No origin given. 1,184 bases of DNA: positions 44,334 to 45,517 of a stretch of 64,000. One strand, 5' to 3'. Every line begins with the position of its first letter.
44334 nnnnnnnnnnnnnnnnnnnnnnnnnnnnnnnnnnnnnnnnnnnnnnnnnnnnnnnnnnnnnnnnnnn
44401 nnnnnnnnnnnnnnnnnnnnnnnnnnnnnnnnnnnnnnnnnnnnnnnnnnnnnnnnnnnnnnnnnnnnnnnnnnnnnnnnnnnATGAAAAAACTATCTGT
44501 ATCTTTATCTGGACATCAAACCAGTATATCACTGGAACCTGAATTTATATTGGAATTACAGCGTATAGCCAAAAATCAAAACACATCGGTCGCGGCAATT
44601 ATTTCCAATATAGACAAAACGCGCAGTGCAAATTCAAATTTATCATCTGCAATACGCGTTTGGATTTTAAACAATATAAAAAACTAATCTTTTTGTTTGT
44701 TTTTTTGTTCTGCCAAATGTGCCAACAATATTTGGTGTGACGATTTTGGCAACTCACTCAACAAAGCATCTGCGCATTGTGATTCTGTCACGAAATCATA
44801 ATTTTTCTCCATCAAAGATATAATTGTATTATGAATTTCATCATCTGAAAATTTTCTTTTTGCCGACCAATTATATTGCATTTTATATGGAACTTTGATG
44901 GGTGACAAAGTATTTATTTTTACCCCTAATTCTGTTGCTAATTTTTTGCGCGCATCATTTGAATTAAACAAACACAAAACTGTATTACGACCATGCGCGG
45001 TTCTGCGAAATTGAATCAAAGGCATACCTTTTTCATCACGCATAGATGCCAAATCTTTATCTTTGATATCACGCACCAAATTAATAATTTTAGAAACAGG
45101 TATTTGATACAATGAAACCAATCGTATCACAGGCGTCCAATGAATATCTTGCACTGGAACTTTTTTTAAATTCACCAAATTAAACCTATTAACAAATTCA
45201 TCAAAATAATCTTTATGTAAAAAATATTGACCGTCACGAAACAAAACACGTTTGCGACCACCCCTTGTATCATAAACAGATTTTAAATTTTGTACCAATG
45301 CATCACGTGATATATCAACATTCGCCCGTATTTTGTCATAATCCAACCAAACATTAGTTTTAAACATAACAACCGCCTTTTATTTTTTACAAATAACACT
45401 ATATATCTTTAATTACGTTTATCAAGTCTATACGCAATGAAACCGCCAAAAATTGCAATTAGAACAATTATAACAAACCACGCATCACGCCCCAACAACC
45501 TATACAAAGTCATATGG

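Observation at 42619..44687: Tightly coupled four-gene operon of unknown function: membrane protein, degenerate-HNH-like protein, unknown protein, ribbon-helix-helix protein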

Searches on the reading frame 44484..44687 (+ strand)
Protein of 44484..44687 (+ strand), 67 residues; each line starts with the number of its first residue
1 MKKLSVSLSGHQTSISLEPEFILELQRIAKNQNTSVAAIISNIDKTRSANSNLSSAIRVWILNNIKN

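Call 3: search_protein_families(library=pfam, proteins=[window:44484-44687:+], max_evalue=1)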
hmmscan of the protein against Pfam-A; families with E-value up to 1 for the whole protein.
window:44484-44687:+ (67 aa): 3 families
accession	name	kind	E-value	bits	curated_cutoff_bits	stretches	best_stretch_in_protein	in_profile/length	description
PF13467.12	RHH_4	-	6.1e-21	74.7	25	1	2-64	2-66/67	Ribbon-helix-helix domain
PF19891.5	DUF6364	-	0.057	14.3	27.3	1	15-55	7-44/70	Family of unknown function (DUF6364)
PF01402.27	RHH_1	-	0.16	12.4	20.5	1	13-40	2-29/39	Ribbon-helix-helix protein, copG family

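Call 4: search_protein_families(library=ncbifam, proteins=[window:44484-44687:+], max_evalue=1)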
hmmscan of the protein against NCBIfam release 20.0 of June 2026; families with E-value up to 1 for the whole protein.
window:44484-44687:+ (67 aa): 1 family
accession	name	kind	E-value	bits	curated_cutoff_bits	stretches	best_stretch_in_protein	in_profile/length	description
NF038107.1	rSAM_NF038107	equivalog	0.0091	14.8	600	1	22-62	209-249/444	Cys-every-fifth radical SAM/SPASM peptide maturase CefB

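Call 5: search_protein_families(library=padloc, proteins=[window:44484-44687:+], max_evalue=1)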
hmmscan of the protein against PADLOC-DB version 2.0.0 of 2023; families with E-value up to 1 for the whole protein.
window:44484-44687:+ (67 aa): 0 families

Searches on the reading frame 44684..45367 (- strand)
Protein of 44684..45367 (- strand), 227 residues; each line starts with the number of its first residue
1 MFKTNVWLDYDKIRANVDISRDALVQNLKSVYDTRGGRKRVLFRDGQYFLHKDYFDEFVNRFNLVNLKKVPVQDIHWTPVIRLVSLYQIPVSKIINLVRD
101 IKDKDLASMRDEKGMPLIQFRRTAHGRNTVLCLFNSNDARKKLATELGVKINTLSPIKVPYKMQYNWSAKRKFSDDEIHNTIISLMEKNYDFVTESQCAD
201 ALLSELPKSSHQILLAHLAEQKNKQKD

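Call 3: search_protein_families(library=pfam, proteins=[window:44684-45367:-], max_evalue=1)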
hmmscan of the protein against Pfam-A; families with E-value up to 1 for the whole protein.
window:44684-45367:- (227 aa): 1 family
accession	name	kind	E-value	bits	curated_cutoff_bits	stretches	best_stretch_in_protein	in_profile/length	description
PF07022.19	Phage_CI_repr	-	0.13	13.1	22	1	139-178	14-43/65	Bacteriophage CI repressor helix-turn-helix domain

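Call 4: search_protein_families(library=ncbifam, proteins=[window:44684-45367:-], max_evalue=1)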
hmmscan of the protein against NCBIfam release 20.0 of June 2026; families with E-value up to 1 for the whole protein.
window:44684-45367:- (227 aa): 1 family
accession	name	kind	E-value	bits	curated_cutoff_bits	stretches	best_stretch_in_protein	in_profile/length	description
NF001665.0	PRK00431.2-1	equivalog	0.017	14.7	315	1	1-73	1-73/177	ADP-ribose-binding protein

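Call 5: search_protein_families(library=padloc, proteins=[window:44684-45367:-], max_evalue=1)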
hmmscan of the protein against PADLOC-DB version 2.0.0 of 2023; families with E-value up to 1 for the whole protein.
window:44684-45367:- (227 aa): 0 families
